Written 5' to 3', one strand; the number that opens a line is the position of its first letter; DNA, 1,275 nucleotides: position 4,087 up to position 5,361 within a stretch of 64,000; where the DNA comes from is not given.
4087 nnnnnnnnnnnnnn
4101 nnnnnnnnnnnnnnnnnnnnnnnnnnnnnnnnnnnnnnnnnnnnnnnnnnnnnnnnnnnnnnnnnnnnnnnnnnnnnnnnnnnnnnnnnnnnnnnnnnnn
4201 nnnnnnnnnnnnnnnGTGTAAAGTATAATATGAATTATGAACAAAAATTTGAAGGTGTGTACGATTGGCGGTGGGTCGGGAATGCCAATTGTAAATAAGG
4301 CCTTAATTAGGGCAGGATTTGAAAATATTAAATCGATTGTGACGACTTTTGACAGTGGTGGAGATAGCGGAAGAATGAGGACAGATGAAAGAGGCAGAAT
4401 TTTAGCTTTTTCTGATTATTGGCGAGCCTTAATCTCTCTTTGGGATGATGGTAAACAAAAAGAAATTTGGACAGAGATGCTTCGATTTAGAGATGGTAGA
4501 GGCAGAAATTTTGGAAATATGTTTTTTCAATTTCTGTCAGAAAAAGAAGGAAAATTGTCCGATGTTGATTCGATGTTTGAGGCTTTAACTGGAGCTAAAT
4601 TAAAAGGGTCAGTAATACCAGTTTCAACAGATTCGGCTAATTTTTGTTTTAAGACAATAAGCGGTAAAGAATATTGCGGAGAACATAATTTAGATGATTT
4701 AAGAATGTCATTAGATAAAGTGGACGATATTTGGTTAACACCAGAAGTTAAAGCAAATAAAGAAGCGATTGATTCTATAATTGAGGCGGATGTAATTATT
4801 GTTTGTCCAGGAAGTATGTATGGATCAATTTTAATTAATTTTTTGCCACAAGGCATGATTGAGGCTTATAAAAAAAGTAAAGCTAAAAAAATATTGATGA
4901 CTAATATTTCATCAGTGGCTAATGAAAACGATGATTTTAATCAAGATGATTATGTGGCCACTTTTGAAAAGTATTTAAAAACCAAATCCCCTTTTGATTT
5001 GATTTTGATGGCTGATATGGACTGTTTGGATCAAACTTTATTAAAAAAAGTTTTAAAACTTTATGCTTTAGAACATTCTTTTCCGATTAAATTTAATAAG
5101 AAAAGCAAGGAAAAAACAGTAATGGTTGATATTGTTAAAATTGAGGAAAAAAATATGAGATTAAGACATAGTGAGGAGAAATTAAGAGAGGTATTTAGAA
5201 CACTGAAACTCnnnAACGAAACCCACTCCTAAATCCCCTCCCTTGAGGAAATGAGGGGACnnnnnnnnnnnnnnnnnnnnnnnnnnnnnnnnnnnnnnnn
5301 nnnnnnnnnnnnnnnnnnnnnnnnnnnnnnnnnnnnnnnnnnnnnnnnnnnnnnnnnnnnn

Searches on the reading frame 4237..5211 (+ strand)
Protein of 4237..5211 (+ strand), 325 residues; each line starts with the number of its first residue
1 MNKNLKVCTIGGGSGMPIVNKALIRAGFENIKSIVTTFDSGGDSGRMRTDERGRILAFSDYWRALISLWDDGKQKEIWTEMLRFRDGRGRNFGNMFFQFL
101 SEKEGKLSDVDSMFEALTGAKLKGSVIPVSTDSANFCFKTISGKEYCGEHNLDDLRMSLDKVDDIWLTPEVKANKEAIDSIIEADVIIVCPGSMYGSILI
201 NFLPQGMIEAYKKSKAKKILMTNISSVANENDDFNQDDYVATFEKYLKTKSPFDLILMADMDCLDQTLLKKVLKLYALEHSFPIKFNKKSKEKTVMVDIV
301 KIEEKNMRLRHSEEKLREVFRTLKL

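Call 3: search_protein_families(library=pfam, proteins=[window:4237-5211:+], max_evalue=0.01)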
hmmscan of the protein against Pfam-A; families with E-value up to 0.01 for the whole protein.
window:4237-5211:+ (325 aa): 1 family
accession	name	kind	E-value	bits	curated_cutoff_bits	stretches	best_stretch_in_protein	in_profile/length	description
PF01933.23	CofD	-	5.2e-39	134.6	30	1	7-293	1-280/290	2-phospho-L-lactate transferase CofD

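Call 4: search_protein_families(library=ncbifam, proteins=[window:4237-5211:+], max_evalue=0.01)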
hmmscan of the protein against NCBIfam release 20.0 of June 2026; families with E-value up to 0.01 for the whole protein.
window:4237-5211:+ (325 aa): 2 families
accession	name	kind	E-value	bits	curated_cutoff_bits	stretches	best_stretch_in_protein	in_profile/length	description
TIGR01826.1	CofD_related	subfamily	5.3e-46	157.5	196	1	7-321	1-306/310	uridine diphosphate-N-acetylglucosamine-binding protein YvcK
TIGR04357.1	CofD_rel_GAK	hypoth_equivalog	6.7e-17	61.9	340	2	88-254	134-308/368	GAK system CofD-like protein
